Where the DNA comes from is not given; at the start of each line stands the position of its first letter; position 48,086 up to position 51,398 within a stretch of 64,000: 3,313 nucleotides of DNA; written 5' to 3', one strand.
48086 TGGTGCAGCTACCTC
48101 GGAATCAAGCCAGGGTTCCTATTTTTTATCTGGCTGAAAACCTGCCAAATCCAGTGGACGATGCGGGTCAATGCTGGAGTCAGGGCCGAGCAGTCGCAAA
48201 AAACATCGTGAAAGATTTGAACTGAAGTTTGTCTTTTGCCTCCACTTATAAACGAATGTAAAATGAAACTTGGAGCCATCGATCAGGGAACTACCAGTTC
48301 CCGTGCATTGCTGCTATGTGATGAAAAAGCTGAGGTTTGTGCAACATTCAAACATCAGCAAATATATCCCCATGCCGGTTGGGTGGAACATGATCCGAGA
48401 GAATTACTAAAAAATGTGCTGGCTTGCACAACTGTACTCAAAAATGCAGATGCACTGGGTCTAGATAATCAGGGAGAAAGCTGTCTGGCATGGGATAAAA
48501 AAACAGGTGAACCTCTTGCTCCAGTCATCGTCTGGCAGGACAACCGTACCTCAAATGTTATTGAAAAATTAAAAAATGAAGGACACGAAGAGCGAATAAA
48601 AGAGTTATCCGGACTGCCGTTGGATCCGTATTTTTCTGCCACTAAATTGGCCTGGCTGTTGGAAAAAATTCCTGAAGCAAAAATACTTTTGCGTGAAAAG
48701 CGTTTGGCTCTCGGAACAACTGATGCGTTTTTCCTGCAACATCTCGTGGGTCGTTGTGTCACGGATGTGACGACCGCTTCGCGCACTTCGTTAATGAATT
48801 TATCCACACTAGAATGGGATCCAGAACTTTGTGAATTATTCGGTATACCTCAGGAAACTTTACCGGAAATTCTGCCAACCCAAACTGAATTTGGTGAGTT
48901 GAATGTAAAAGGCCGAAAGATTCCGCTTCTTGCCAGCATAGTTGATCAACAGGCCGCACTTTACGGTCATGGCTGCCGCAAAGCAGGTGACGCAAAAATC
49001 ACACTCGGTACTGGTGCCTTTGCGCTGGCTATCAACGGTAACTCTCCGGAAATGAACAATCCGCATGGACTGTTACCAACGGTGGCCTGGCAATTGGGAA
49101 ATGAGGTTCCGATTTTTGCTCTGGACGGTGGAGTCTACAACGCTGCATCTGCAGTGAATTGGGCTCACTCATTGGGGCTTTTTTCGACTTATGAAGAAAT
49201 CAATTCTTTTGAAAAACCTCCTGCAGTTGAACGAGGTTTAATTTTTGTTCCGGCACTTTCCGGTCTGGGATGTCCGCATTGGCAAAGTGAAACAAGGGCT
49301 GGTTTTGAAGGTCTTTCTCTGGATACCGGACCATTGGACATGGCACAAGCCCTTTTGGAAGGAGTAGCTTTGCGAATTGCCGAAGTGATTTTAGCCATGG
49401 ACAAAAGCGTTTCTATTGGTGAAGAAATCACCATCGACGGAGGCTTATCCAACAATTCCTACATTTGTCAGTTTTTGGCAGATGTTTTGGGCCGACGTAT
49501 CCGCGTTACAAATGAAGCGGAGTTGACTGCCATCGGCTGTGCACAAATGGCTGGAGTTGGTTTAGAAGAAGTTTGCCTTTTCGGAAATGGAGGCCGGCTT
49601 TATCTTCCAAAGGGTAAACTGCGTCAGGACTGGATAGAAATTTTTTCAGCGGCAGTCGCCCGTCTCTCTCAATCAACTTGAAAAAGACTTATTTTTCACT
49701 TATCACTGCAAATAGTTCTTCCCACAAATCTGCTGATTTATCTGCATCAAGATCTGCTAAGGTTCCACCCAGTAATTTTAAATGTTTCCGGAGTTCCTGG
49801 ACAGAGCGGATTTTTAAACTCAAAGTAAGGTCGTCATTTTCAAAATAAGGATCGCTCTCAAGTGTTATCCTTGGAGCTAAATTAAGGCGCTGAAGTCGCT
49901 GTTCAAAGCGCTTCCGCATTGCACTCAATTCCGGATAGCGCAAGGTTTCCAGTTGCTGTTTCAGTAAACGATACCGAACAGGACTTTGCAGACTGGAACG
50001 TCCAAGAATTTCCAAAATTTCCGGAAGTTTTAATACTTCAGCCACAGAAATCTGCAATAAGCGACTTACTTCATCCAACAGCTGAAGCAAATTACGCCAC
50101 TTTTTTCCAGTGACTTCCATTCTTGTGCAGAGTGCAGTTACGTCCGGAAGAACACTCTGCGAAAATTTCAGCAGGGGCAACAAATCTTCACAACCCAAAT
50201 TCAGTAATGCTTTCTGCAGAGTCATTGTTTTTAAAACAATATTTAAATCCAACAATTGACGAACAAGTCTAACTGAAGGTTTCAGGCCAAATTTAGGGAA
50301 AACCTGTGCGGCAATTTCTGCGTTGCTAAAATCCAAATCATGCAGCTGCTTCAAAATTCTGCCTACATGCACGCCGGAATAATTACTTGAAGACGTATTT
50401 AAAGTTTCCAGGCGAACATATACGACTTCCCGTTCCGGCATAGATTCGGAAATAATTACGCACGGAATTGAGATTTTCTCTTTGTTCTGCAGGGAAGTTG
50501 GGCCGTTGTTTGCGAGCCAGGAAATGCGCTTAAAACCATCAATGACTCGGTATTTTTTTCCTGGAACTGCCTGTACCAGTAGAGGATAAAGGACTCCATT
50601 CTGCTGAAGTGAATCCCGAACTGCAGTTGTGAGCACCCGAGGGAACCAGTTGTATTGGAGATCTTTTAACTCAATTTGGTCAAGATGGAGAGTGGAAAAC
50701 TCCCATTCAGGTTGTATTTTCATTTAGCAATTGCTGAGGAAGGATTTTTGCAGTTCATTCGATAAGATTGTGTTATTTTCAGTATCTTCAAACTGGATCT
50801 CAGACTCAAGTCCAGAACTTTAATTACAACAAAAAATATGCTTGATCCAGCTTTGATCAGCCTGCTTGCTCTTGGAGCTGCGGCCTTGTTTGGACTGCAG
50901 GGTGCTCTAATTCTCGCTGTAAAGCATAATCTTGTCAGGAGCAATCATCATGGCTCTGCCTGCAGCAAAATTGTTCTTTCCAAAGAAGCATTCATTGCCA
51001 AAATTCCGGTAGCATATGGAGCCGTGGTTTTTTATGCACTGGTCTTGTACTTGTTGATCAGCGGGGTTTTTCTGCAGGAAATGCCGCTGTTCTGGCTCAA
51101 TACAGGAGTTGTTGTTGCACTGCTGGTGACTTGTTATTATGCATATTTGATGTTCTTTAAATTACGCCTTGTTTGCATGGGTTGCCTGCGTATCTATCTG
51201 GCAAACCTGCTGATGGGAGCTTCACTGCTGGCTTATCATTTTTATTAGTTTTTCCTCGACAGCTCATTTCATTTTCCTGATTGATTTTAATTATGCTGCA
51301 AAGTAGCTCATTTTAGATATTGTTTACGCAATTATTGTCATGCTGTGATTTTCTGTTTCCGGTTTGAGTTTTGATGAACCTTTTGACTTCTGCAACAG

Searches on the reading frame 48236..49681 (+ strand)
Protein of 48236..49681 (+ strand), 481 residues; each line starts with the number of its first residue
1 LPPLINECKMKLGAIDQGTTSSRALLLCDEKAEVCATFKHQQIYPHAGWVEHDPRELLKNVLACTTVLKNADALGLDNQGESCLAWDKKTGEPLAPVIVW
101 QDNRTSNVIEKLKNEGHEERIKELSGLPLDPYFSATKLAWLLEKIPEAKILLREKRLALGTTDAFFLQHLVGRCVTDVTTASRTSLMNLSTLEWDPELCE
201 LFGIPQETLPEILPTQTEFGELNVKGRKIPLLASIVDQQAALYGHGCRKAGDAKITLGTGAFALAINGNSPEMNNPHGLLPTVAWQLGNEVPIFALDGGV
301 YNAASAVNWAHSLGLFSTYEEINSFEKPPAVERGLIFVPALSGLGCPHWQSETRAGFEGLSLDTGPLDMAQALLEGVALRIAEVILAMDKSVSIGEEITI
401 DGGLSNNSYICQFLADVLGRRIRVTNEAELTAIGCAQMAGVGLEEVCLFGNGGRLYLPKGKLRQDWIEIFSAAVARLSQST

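Call 23: search_protein_families(library=ncbifam, proteins=[window:48236-49681:+], max_evalue=1e-8)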
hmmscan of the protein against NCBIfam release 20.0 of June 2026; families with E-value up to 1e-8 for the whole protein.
window:48236-49681:+ (481 aa): 10 families
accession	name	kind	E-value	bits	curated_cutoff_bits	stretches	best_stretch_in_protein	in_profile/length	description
TIGR01311.1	glycerol_kin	equivalog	5.8e-128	427.3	590.35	1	13-443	4-450/496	glycerol kinase GlpK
NF000756.0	PRK00047.1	subfamily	4e-115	385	498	1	13-442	8-451/502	glycerol kinase GlpK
TIGR01312.1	XylB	equivalog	2.9e-48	164.6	380.25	1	15-445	3-441/481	xylulokinase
TIGR01314.1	gntK_FGGY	equivalog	5.6e-35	120.8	648.55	2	14-222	4-215/505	gluconokinase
NF011601.0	PRK15027.1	equivalog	3.7e-27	94.9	912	1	14-443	4-436/484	xylulokinase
TIGR02628.1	fuculo_kin_coli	equivalog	2.1e-21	76.4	470.9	1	89-442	88-443/465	L-fuculokinase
NF008187.0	PRK10939.1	equivalog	1.7e-15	56.7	528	0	391-443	407-459/521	autoinducer-2 kinase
TIGR02627.1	rhamnulo_kin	equivalog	7.7e-15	54.4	527.95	1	69-242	66-236/454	rhamnulokinase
NF007925.0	PRK10640.1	equivalog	1.3e-12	46.9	639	1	69-237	72-236/489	rhamnulokinase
NF003154.0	PRK04123.1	equivalog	2.3e-09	36.5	428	0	326-441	374-490/554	ribulokinase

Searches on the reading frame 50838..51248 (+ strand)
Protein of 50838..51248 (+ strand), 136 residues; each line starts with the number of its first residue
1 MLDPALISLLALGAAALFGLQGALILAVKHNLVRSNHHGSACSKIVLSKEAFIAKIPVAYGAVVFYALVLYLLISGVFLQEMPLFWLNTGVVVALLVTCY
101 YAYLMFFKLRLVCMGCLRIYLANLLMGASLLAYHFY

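Call 23: search_protein_families(library=ncbifam, proteins=[window:50838-51248:+], max_evalue=1e-8)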
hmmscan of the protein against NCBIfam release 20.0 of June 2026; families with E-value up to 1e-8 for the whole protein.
window:50838-51248:+ (136 aa): 0 families

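Call 62: search_protein_families(library=pfam, proteins=[window:50838-51248:+], max_evalue=0.0001)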
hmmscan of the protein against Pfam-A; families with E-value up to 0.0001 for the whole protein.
window:50838-51248:+ (136 aa): 1 family
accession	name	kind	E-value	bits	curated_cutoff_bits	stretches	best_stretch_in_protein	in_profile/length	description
PF07884.19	VKOR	-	1.3e-10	41.9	27.5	1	11-126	2-129/134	Vitamin K epoxide reductase family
